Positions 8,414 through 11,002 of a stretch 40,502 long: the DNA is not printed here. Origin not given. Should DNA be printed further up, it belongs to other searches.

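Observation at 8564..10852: GRE with a non-canonical glycyl-radical motif (RKGGF) and a Ser-Cys-Met-Gly thiyl loop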

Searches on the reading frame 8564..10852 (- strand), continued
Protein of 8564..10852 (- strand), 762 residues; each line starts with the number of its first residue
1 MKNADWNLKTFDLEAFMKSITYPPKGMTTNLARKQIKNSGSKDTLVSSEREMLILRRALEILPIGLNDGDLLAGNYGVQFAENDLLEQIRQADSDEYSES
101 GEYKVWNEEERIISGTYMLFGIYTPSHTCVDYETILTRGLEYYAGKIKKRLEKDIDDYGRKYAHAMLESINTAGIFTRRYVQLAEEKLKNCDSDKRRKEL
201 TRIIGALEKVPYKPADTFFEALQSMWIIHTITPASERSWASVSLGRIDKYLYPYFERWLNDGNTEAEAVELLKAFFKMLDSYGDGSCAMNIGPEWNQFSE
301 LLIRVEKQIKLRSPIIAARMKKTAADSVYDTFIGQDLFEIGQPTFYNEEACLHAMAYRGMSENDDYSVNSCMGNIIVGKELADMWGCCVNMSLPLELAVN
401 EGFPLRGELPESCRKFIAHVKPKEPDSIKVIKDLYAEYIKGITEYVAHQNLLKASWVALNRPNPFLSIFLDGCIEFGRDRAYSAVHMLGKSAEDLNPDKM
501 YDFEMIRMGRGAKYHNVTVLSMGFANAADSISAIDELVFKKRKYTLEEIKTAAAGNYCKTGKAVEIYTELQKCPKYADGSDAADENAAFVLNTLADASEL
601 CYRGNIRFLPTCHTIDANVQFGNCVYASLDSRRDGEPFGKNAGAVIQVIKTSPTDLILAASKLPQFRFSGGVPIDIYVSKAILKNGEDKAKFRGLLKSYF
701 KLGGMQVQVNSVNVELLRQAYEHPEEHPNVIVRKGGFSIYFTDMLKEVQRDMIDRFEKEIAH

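Call 53: predict_structure(alignment_id=A1)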
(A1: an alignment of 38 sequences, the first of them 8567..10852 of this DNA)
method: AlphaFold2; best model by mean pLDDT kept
length: 762 residues; sequences in the alignment: 38
mean_pLDDT: 92.0   pTM: 0.92
mean pLDDT of the five models: 92.0, 91.2, 90.4, 90.3, 90.0
residues with pLDDT >= 90: 596; 70-90: 144; 50-70: 20; < 50: 2
segments of 3 or more residues with pLDDT < 50: none
pLDDT, mean of each block of 10 residues (from residue 1): 64 90 85 92 86 97 95 93 96 92 92 94 89 97 98 96 98 97 97 96 98 98 96 84 92 98 98 95 85 95 96 94 95 93 94 93 89 88 91 97 93 96 97 98 98 96 96 96 96 93 92 94 92 97 97 91 95 90 95 97 94 74 90 84 65 83 89 85 90 95 91 93 95 84 89 86 60
secondary structure, 60 per line:
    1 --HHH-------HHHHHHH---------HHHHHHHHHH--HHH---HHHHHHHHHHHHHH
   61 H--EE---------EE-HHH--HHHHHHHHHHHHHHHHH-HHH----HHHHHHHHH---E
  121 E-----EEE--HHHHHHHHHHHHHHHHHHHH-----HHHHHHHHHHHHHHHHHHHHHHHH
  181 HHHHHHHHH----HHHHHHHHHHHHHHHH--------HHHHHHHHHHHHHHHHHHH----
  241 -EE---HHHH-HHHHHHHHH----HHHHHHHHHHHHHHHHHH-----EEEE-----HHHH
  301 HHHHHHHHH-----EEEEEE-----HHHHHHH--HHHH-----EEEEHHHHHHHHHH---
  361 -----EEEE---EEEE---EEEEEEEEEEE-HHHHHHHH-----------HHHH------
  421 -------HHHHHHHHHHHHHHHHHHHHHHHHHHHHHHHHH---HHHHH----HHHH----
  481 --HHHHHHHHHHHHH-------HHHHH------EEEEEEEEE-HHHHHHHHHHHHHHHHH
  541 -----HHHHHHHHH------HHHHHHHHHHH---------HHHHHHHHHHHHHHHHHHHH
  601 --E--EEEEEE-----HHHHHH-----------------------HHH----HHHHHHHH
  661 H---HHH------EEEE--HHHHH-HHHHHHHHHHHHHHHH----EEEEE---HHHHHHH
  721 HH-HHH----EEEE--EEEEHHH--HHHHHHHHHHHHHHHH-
elements in order (helices of 4 or more, strands of 3 or more residues): H13-19 H29-38 H47-61 H83-99 H108-116 E127-129 H132-151 H157-189 H194-209 H218-236 H247-250 H252-260 H265-282 E288-291 H297-309 E315-320 H326-332 H335-338 E344-347 H348-357 E366-369 E373-376 E380-390 H392-399 H411-414 H428-460 H464-468 H473-476 H483-495 H503-507 E514-522 H524-540 H546-554 H561-571 H581-600 E606-611 H617-622 H653-661 E674-677 H680-684 H686-701 E706-710 H714-722 E731-734 E737-740 H746-761
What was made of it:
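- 8564..10852 (-): Glycyl radical enzyme, 762 aa, member of the NSCMG clade. AF2 model pLDDT 92 (call 53).
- On Glycyl radical enzyme superfamily (PFL-like, IPR004184): AF2 model pLDDT 92, with hairpins at 366-376 and 731-740 (call 53).
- Checked: This puts C371 and G735-G736 at the hairpin tips (call 53).
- The fold is predicted with high confidence (call 53).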

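Call 56: fold_search(model_id=the predicted structure, library=pdb)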
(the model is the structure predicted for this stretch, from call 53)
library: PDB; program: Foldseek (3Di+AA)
matches with E <= 10: 176; with E <= 0.001: 69
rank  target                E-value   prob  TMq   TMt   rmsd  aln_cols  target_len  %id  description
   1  5fau_A                2.7e-36  1.00  0.81  0.78   6.7       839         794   19  wild-type choline TMA lyase in complex with choline (released 2016-09-28)
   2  1r8w_A                3.7e-36  1.00  0.81  0.78   6.8       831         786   22  Native structure of the B12-independent glycerol dehydratase from clostridium butyricum (released 2004-06-01)
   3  9rcp_B                5.6e-36  1.00  0.80  0.78   6.8       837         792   20  1,2-propanediol dehydratase with 0.1 % 1,3-propanediol additive (released 2025-06-11)
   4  9rco_A                7.4e-36  1.00  0.81  0.78   6.7       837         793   21  1,2-propanediol dehydratase with 0.1 % glycerol additive (released 2025-06-11)
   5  5kdp_A                1.2e-35  1.00  0.82  0.78   6.6       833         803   19  E491A mutant of choline TMA-lyase (released 2016-09-28)
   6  5a0u_A                1.2e-35  1.00  0.81  0.78   5.4       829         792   20  Structure of CutC choline lyase choline bound form from Klebsiella pneumoniae. (released 2015-07-29)
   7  5fay_A                1.2e-35  1.00  0.80  0.76   7.2       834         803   19  Y208F mutant of choline TMA-lyase (released 2016-09-28)
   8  6vue_A                1.3e-35  1.00  0.82  0.78   6.5       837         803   19  wild-type choline TMA lyase in complex with 1-methyl-1,2,3,6-tetrahydropyridin-3-ol (released 2020-11-04)
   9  6nd3_D                1.6e-35  1.00  0.81  0.78   6.7       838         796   19  wild-type choline TMA lyase in complex with betaine aldehyde (released 2019-01-16)
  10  6vue_B                1.8e-35  1.00  0.81  0.77   7.0       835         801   19  wild-type choline TMA lyase in complex with 1-methyl-1,2,3,6-tetrahydropyridin-3-ol (released 2020-11-04)
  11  5i2g_B                1.9e-35  1.00  0.80  0.76   7.1       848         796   22  1,2-propanediol Dehydration in Roseburia inulinivorans; Structural Basis for Substrate and Enantiomer Selectivity (released 2016-06-01)
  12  5fau_B                2.1e-35  1.00  0.81  0.77   6.8       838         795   19  wild-type choline TMA lyase in complex with choline (released 2016-09-28)
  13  5i2g_A                2.2e-35  1.00  0.79  0.76   7.0       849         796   22  1,2-propanediol Dehydration in Roseburia inulinivorans; Structural Basis for Substrate and Enantiomer Selectivity (released 2016-06-01)
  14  5i2a_A                2.5e-35  1.00  0.82  0.75   7.3       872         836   21  1,2-propanediol Dehydration in Roseburia inulinivorans; Structural Basis for Substrate and Enantiomer Selectivity (released 2016-06-01)
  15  9rcq_A                2.5e-35  1.00  0.82  0.77   6.6       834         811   21  1,2-propanediol dehydratase with no ligand additives (released 2025-06-11)
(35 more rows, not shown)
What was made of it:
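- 8564..10852 (-): Foldseek TM about 0.8 to CutC, GDH and PD (call 56).
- On Glycyl radical enzyme superfamily (PFL-like, IPR004184): Foldseek TM 0.78-0.83 to about 45 solved GRE chains (call 56).
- Closest known: B12-independent glycerol dehydratase and 1,2-propanediol dehydratase. Same: Same 10-stranded barrel, with TM about 0.8 (call 56).
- Closest known: YbiW / PflD, 1,5-anhydro-hexitol-6-phosphate GRE isomerases. Same: They are similar structural neighbours (call 56).
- YbiW and PflD are among the close structural neighbours, with TM 0.78-0.83 (call 56).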

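Call 62: search_protein_families(library=pfam, proteins=[L001:5758-6477:+, L008:440-1192:+, L011:13225-14217:+, L011:8695-10011:+, L011:16837-17778:+, L011:19465-20589:+, L011:6056-7105:+, L011:574-2190:+, L008:1196-2161:+, L008:3085-3924:+], max_evalue=0.001)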
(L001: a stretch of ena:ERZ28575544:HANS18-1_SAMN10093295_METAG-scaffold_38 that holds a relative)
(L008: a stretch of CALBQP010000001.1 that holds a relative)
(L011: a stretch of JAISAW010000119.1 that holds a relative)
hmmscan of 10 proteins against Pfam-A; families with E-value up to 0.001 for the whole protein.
L001:5758-6477:+ (239 aa): 1 family
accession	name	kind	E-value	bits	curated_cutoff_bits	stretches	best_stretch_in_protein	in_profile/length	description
PF01791.15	DeoC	-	0.00012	22.2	23.8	1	62-192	52-199/229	DeoC/LacD family aldolase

L008:440-1192:+ (250 aa): 1 family
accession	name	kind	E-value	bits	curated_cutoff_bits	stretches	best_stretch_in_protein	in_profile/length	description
PF00977.27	His_biosynth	-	2.6e-05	24.2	23.6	1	170-243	34-107/228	Histidine biosynthesis protein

L011:13225-14217:+ (330 aa): 1 family
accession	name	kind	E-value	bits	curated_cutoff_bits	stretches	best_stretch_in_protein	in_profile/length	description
PF00248.27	Aldo_ket_red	-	2.5e-62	211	24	1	15-316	1-287/291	Aldo/keto reductase family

L011:8695-10011:+ (438 aa): 1 family
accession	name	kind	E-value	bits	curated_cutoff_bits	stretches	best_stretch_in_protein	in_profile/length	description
PF04734.18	Ceramidase_alk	-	2.8e-10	39.9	32.1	1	29-230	28-230/509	Neutral/alkaline non-lysosomal ceramidase, N-terminal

L011:16837-17778:+ (313 aa): 0 families

L011:19465-20589:+ (374 aa): 1 family
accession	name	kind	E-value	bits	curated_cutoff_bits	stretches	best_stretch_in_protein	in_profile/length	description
PF02126.24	PTE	-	2.3e-40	139.3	22.4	2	189-364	121-297/298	Phosphotriesterase family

L011:6056-7105:+ (349 aa): 1 family
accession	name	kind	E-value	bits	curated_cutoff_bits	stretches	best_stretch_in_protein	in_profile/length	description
PF00753.33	Lactamase_B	-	5.6e-13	49.7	22.7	1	92-247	7-154/196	Metallo-beta-lactamase superfamily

L011:574-2190:+ (538 aa): 1 family
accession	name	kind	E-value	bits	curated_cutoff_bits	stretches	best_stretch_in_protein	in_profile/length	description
PF00496.27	SBP_bac_5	-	6e-55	187.3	32.4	1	96-443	12-352/368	Bacterial extracellular solute-binding proteins, family 5 Middle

L008:1196-2161:+ (321 aa): 2 families
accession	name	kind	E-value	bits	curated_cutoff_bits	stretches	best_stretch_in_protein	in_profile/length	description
PF04198.19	Sugar-bind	-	3.9e-59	200.4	27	1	61-318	2-256/257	Putative sugar-binding domain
PF12802.13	MarR_2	-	0.0007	20.1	27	0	25-57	21-53/61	MarR family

L008:3085-3924:+ (279 aa): 2 families
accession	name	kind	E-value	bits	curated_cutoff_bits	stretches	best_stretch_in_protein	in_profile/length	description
PF00121.24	TIM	-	1.6e-92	309.9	20.1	1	36-278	1-243/245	Triosephosphate isomerase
PF03932.20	CutC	-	0.00071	19.5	23.3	0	191-255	127-190/202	CutC family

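Call 69: search_protein_families(library=ncbifam, proteins=[L011:13225-14217:+], max_evalue=0.001)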
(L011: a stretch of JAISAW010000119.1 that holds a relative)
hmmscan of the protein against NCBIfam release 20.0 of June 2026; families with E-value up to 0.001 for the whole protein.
L011:13225-14217:+ (330 aa): 7 families
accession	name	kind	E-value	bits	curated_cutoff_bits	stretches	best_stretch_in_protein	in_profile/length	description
NF007912.0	PRK10625.1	equivalog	2.2e-37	129.3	415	2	1-135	1-133/346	NADP(H)-dependent aldo-keto reductase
TIGR01293.1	Kv_beta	subfamily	6.9e-34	117.3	365.4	1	1-316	1-316/319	voltage-dependent potassium channel subunit beta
NF007388.0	PRK09912.1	subfamily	1.2e-28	100.1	448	1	1-304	13-316/346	L-glyceraldehyde 3-phosphate reductase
NF049922.1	MethglyxlRedYdjG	equivalog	8.3e-24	84.2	550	1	1-310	1-312/326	NADH-dependent methylglyoxal reductase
NF007695.0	PRK10376.1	subfamily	1.9e-12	46.9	280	1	16-236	20-231/290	oxidoreductase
NF008598.0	PRK11565.1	equivalog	9.5e-09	34.7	425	1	27-173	25-147/275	2,5-didehydrogluconate reductase DkgA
NF008377.0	PRK11172.1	equivalog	0.00031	20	327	0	33-170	19-135/267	2,5-didehydrogluconate reductase DkgB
